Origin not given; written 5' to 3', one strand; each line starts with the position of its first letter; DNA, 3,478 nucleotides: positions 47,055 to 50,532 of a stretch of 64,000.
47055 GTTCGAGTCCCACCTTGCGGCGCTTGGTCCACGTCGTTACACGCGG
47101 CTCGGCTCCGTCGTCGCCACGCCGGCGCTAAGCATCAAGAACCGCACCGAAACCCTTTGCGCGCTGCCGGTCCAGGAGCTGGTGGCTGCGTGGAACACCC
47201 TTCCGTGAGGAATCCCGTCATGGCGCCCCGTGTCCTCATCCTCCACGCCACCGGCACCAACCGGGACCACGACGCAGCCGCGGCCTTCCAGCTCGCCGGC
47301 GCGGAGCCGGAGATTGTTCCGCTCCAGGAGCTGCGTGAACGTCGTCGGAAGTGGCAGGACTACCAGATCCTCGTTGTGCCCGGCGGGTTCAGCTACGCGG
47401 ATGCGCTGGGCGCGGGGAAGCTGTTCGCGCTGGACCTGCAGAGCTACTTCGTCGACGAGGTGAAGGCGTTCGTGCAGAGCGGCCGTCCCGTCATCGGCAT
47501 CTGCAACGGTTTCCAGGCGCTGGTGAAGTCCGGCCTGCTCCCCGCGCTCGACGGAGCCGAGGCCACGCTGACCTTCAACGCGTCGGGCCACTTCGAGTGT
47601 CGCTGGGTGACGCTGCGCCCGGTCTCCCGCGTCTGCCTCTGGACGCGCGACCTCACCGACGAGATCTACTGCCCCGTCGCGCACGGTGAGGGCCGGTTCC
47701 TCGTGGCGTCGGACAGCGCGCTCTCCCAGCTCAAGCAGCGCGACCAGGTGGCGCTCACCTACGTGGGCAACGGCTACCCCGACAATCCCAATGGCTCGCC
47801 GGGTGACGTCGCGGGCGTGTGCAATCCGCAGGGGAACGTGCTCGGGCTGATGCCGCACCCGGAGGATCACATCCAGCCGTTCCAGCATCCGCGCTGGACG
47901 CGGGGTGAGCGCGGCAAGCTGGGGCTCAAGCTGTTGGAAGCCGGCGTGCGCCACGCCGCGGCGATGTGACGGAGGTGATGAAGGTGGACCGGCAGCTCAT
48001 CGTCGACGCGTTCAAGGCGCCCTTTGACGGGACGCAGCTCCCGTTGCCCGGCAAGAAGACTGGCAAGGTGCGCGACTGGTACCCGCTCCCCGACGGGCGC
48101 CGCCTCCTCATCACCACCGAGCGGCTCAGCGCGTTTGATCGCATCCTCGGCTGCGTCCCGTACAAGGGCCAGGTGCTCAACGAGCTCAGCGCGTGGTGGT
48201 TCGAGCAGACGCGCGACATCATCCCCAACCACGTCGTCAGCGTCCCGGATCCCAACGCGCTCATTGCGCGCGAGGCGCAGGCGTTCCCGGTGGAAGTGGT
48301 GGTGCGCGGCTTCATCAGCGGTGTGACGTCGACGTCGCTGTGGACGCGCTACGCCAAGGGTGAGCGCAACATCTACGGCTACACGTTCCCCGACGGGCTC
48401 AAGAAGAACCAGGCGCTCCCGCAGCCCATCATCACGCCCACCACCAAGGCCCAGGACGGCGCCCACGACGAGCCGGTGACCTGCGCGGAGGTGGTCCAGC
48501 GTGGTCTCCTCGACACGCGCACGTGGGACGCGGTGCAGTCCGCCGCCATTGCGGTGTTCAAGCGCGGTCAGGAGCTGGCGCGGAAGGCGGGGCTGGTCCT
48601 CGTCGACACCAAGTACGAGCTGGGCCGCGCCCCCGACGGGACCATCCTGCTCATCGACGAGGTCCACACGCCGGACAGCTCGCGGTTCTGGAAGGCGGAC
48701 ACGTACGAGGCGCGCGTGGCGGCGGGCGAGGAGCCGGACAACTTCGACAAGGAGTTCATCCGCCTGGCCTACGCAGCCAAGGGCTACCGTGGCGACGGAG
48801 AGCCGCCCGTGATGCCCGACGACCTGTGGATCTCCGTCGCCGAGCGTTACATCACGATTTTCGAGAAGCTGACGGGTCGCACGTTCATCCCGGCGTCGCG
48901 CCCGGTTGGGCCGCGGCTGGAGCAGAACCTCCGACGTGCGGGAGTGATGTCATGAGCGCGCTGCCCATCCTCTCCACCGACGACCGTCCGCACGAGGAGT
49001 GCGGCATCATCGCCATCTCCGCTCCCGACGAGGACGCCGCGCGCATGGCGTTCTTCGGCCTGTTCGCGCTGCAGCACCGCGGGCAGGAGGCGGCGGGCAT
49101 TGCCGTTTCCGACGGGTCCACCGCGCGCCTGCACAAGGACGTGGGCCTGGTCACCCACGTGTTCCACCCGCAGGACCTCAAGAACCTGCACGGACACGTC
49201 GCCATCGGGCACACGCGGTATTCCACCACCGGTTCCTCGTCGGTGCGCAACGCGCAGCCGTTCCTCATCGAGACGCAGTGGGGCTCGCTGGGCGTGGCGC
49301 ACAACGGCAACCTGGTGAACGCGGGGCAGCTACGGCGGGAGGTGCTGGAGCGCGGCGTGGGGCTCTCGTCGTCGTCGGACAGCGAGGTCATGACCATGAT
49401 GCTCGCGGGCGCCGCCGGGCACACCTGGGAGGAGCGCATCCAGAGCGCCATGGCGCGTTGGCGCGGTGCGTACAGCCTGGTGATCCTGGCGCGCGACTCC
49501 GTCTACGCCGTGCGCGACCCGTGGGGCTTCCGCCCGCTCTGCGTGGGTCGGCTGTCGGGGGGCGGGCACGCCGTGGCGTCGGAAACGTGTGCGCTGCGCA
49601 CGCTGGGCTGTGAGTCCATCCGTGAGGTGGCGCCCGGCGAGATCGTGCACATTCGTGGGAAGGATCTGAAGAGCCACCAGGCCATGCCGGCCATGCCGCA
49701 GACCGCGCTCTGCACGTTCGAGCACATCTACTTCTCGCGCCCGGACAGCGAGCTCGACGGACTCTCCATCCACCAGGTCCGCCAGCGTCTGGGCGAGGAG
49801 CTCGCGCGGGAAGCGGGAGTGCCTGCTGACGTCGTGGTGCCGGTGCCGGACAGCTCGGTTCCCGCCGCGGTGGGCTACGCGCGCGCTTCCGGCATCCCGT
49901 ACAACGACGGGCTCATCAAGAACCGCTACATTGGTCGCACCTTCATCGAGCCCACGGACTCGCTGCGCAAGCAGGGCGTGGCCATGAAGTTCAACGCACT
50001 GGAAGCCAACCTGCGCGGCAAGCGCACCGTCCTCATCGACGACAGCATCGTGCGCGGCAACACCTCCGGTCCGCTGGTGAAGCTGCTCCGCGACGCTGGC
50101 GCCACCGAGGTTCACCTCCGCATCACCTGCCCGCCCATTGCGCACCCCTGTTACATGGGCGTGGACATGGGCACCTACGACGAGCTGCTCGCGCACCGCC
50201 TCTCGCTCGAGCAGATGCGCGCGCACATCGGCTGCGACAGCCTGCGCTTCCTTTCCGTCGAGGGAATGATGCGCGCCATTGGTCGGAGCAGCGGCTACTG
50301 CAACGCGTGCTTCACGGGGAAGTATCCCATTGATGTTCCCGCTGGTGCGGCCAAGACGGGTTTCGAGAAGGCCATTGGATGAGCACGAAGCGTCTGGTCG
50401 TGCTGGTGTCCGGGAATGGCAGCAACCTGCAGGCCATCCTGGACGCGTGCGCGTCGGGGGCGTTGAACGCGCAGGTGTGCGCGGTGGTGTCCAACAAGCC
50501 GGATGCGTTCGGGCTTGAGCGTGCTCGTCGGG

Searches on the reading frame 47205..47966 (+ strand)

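Call 54: search_protein_families(library=pfam, proteins=[window:47205-47966:+], max_evalue=0.001)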
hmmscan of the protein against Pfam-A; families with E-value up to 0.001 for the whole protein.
window:47205-47966:+ (254 aa): 4 families
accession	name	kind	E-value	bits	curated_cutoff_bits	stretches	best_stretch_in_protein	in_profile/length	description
PF13507.12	GATase_5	-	1.4e-66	224.7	27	1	8-237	2-244/260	CobB/CobQ-like glutamine amidotransferase domain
PF01965.30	DJ-1_PfpI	-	9.9e-07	29.2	26.6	1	51-113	60-114/165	DJ-1/PfpI family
PF07685.20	GATase_3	-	1e-05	25.7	27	1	47-109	34-91/196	CobB/CobQ-like glutamine amidotransferase domain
PF00117.34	GATase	-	0.00018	21.7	22.8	1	27-108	16-87/190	Glutamine amidotransferase class-I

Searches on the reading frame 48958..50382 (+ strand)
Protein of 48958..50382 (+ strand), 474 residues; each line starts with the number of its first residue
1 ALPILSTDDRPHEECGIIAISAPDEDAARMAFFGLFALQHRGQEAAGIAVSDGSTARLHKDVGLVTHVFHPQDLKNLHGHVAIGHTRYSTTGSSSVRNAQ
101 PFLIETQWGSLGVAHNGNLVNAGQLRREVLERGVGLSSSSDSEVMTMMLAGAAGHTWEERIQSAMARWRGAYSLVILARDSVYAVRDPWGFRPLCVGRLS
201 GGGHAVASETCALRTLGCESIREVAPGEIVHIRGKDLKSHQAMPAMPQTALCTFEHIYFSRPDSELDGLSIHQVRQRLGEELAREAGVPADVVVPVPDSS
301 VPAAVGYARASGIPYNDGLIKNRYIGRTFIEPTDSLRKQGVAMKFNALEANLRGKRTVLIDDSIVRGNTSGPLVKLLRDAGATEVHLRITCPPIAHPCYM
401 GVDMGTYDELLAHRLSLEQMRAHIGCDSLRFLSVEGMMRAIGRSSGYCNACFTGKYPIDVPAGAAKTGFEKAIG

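Call 54: search_protein_families(library=pfam, proteins=[window:48958-50382:+], max_evalue=0.001)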
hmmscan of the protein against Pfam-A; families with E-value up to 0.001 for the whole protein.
window:48958-50382:+ (474 aa): 4 families
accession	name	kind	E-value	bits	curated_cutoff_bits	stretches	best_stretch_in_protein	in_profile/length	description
PF13522.11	GATase_6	-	5.2e-18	65.8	27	1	79-209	10-130/130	Glutamine amidotransferase domain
PF13537.11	GATase_7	-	6.4e-17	62.1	25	1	86-214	2-122/123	Glutamine amidotransferase domain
PF00156.33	Pribosyltran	-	2.8e-07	30.4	26.3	1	278-391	18-124/158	Phosphoribosyl transferase domain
PF13230.11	GATase_4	-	4.3e-05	23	23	1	47-144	37-132/272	Glutamine amidotransferases class-II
